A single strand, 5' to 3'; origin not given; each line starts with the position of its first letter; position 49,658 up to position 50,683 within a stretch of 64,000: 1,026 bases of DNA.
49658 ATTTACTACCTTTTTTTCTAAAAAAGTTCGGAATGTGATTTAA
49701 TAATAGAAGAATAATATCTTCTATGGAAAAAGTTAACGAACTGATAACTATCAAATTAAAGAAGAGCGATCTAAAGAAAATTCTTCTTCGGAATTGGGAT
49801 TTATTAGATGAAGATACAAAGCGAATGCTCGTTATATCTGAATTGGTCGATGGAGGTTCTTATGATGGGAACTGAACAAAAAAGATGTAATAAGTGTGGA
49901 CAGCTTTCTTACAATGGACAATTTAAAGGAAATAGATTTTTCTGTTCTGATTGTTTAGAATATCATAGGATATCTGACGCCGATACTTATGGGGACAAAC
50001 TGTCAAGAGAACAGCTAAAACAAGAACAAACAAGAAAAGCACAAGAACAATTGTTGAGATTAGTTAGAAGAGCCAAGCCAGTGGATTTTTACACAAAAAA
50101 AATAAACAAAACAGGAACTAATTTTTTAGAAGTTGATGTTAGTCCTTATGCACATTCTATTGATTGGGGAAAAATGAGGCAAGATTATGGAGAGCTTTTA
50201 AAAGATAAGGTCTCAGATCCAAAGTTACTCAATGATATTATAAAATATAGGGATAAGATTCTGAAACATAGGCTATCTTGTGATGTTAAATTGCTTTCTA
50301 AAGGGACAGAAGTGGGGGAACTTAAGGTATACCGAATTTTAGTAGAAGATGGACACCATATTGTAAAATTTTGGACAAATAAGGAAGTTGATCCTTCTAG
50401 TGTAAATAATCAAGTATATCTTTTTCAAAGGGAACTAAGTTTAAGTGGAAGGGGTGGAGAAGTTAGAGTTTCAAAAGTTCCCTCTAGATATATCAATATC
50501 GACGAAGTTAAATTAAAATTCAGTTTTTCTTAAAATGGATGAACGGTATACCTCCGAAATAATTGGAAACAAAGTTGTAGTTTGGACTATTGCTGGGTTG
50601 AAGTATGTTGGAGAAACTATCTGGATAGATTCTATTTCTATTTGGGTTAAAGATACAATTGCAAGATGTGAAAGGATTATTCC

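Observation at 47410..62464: tRNA-Glu-adjacent integrated element combining a tyrosine recombinase, an SF3-like ATPase and a phi29-like protein-primed PolB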

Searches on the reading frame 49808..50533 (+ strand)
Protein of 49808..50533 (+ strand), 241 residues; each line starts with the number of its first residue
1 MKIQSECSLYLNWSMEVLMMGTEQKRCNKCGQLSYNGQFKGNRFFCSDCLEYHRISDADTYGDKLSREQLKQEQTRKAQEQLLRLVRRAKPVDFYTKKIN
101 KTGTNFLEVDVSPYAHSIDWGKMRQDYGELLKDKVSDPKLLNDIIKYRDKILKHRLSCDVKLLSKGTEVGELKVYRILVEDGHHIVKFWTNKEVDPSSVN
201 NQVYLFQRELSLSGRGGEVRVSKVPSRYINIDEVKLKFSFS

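Call 8: search_protein_families(library=pfam, proteins=[window:49808-50533:+], max_evalue=0.1)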
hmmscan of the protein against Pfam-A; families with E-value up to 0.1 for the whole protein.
window:49808-50533:+ (241 aa): 0 families

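Call 30: search_protein_families(library=phrogs, proteins=[window:49808-50533:+], max_evalue=0.01)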
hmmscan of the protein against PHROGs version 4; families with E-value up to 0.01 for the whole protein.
window:49808-50533:+ (241 aa): 0 families

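Call 46: search_protein_families(library=ncbifam, proteins=[window:49865-50533:+], max_evalue=0.01)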
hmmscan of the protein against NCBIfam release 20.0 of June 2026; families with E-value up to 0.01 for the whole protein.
window:49865-50533:+ (222 aa): 0 families

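Call 59: find_homologous_proteins(query=window:49865-50533:+, max_evalue=0.001)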
Query window:49865-50533:+ (222 aa): 7 proteins with E <= 0.001 among 195 candidates.
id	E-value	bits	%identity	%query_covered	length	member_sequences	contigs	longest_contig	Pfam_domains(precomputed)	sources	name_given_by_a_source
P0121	9.7e-146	501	100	100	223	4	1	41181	-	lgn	-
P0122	5.9e-123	427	83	100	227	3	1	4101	-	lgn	-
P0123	2.6e-121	421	82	100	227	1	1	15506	-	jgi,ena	-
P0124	1.9e-113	395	75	100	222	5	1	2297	-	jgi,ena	-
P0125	1.8e-111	389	74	100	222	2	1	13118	-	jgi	-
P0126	1.1e-107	377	73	100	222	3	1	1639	-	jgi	jgi:hypothetical protein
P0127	1.2e-106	373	71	100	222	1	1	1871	-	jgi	-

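Call 64: search_solved_structures(query=A4, max_evalue=10)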
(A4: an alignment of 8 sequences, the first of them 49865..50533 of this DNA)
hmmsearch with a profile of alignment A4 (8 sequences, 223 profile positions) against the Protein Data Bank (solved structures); distinct sequences matched with E-value up to 10: 2.
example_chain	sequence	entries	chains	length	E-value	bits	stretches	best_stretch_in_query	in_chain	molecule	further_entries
8eu9_S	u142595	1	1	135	1.2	11.7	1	37-109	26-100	Chromatin-remodeling complex subunit IES6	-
8ets_S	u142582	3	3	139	1.3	11.6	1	37-109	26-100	Chromatin-remodeling complex subunit IES6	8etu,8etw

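Call 66: find_homologous_proteins(query=A4, max_evalue=0.001)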
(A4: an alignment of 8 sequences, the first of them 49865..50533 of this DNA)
Query A4 (8 sequences) (222 aa, profile of the alignment): 10 proteins with E <= 0.001 among 3065 candidates.
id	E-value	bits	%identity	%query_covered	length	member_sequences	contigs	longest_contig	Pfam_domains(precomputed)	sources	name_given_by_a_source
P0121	1.9e-92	327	100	100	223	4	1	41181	-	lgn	-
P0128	3.2e-91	323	38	94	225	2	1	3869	-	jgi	jgi:hypothetical protein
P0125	9.5e-91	321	74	100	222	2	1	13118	-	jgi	-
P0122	1.6e-89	317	83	100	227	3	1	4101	-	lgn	-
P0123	6.7e-88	312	82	100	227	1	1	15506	-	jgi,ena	-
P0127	5.3e-85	302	71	100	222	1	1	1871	-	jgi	-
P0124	1.3e-84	301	75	100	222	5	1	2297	-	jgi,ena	-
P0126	1.3e-81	291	73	100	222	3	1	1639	-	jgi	jgi:hypothetical protein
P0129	4.0e-77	277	36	72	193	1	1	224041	-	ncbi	ncbi:MAG: hypothetical protein ABIH59_02620 [archaeon]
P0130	1.9e-74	268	29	54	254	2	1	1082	-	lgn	-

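Call 73: predict_structure(alignment_id=A5)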
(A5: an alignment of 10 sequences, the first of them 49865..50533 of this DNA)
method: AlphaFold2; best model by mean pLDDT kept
length: 222 residues; sequences in the alignment: 10
mean_pLDDT: 82.2   pTM: 0.61
mean pLDDT of the five models: 82.2, 79.4, 78.4, 77.4, 70.0
residues with pLDDT >= 90: 64; 70-90: 122; 50-70: 33; < 50: 3
segments of 3 or more residues with pLDDT < 50: none
pLDDT, mean of each block of 10 residues (from residue 1): 72 83 83 75 59 71 64 72 80 72 86 85 88 90 93 94 91 88 92 88 90 93 81
secondary structure, 60 per line:
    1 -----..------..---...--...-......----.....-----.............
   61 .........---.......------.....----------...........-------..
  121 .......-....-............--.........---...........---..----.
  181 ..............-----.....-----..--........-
elements in order: E19-21 E24-26 H28-33 H38-42 H48-69 H73-79 E86-90 H101-111 H119-127 H129-132 E137-145 E148-156 H160-170 H180-194 E200-204 E214-221

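Call 79: fold_search(model_id=the predicted structure, library=viral)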
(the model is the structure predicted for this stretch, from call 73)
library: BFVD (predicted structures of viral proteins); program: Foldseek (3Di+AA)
matches with E <= 10: 684; with E <= 0.001: 0
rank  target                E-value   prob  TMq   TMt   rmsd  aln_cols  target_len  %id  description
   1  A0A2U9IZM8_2          4.8e-02  0.10  0.14  0.03  30.2       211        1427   11  Genome polyprotein [Maize-associated retrovirus 1]
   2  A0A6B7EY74            5.8e-02  0.14  0.15  0.16  12.8       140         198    7  (no name in the UniProt tables at hand)
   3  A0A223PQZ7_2          1.0e-01  0.08  0.13  0.05  23.0       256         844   11  Polyprotein (Fragment) [Lone star tick dicistrovirus]
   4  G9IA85                1.6e-01  0.12  0.20  0.20  16.5       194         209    9  (no name in the UniProt tables at hand)
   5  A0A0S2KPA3            1.7e-01  0.09  0.19  0.06  15.4       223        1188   11  133 kDa protein [Pleosporales megabirnavirus 1]
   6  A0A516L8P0            1.9e-01  0.05  0.11  0.08  21.0       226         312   12  (no name in the UniProt tables at hand)
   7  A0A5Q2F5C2            2.2e-01  0.33  0.16  0.07   5.1        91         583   11  Minor tail protein [Gordonia phage Sixama]
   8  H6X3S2                2.2e-01  0.08  0.18  0.12  19.0       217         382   12  Zinc-ribbon domain-containing protein [Klebsiella phage vB_KleM_RaK2]
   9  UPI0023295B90         2.2e-01  0.04  0.11  0.08  15.9       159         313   14  (no name look-up for this kind of identifier)
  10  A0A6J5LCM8            2.3e-01  0.04  0.09  0.11  13.8       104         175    9  Uncharacterized protein [uncultured Caudovirales phage]
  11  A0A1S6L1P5            2.8e-01  0.08  0.19  0.20  16.4       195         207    9  (no name in the UniProt tables at hand)
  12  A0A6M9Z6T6            2.8e-01  0.05  0.14  0.07  25.4       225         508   12  (no name in the UniProt tables at hand)
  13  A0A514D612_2          3.0e-01  0.04  0.12  0.04  21.7       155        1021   11  RNA-dependent RNA polymerase [Picornavirales sp.]
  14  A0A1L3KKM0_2          3.4e-01  0.03  0.11  0.03  22.9       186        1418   11  (no name in the UniProt tables at hand)
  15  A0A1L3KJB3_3          3.4e-01  0.02  0.12  0.04  18.8       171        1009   10  (no name in the UniProt tables at hand)
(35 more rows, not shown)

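Call 118: fold_search(model_id=the predicted structure, library=pdb)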
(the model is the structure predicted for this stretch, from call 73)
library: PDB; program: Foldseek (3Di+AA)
matches with E <= 10: 483; with E <= 0.001: 0
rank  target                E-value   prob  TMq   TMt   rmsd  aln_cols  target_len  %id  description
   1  2qyf_A                3.3e-02  0.07  0.13  0.15  18.2       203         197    8  Crystal structure of the Mad2/p31(comet)/Mad2-binding peptide ternary complex (released 2008-01-29)
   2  7s0t_D                4.6e-02  0.06  0.13  0.16  16.1       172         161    9  Structure of DNA polymerase zeta with mismatched DNA (released 2022-03-09)
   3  6v93_D                4.6e-02  0.06  0.12  0.15  16.7       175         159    8  Structure of DNA Polymerase Zeta/DNA/dNTP Ternary Complex (released 2020-08-19)
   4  2vfx_J                4.6e-02  0.04  0.10  0.11  17.5       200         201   10  Structure of the Symmetric Mad2 Dimer (released 2008-03-18)
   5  5lcw_Z                5.2e-02  0.06  0.14  0.14  17.9       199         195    8  Cryo-EM structure of the Anaphase-promoting complex/Cyclosome, in complex with the Mitotic checkpoint complex (APC/C-M (released 2016-08-10)
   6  6wwa_B                5.8e-02  0.07  0.12  0.15  17.8       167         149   11  Crystal structure of human SHLD2-SHLD3-REV7 complex (released 2021-03-03)
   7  2vfx_D                5.8e-02  0.04  0.10  0.11  17.5       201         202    9  Structure of the Symmetric Mad2 Dimer (released 2008-03-18)
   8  1go4_D                6.6e-02  0.07  0.14  0.15  19.6       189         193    7  Crystal structure of Mad1-Mad2 reveals a conserved Mad2 binding motif in Mad1 and Cdc20. (released 2002-05-16)
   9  4aez_E                6.6e-02  0.06  0.13  0.15  18.8       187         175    8  Crystal Structure of Mitotic Checkpoint Complex (released 2012-03-21)
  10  4aez_B                6.6e-02  0.06  0.14  0.15  16.5       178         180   10  Crystal Structure of Mitotic Checkpoint Complex (released 2012-03-21)
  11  2qyf_C                7.1e-02  0.08  0.13  0.15  16.7       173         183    6  Crystal structure of the Mad2/p31(comet)/Mad2-binding peptide ternary complex (released 2008-01-29)
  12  2vfx_E                7.1e-02  0.06  0.14  0.14  18.3       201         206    7  Structure of the Symmetric Mad2 Dimer (released 2008-03-18)
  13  6wwa_C                9.1e-02  0.08  0.12  0.16  18.3       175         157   12  Crystal structure of human SHLD2-SHLD3-REV7 complex (released 2021-03-03)
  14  2vfx_G                9.7e-02  0.03  0.14  0.11  18.7       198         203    8  Structure of the Symmetric Mad2 Dimer (released 2008-03-18)
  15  2v64_A                1.2e-01  0.04  0.13  0.14  18.3       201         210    7  Crystallographic structure of the conformational dimer of the Spindle Assembly Checkpoint protein Mad2. (released 2007-11-27)
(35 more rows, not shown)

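Call 124: find_related_loci(query=A4, collection=viral_contigs, flank=10000)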
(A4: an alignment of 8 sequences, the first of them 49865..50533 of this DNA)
Query A4 (222 aa) in viral_contigs; peptide patterns used: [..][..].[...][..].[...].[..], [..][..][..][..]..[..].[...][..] (x = any residue, [..] = any of these).
72 stretches matched a pattern, but none encodes a relative of the query by tblastn (E <= 1e-3).
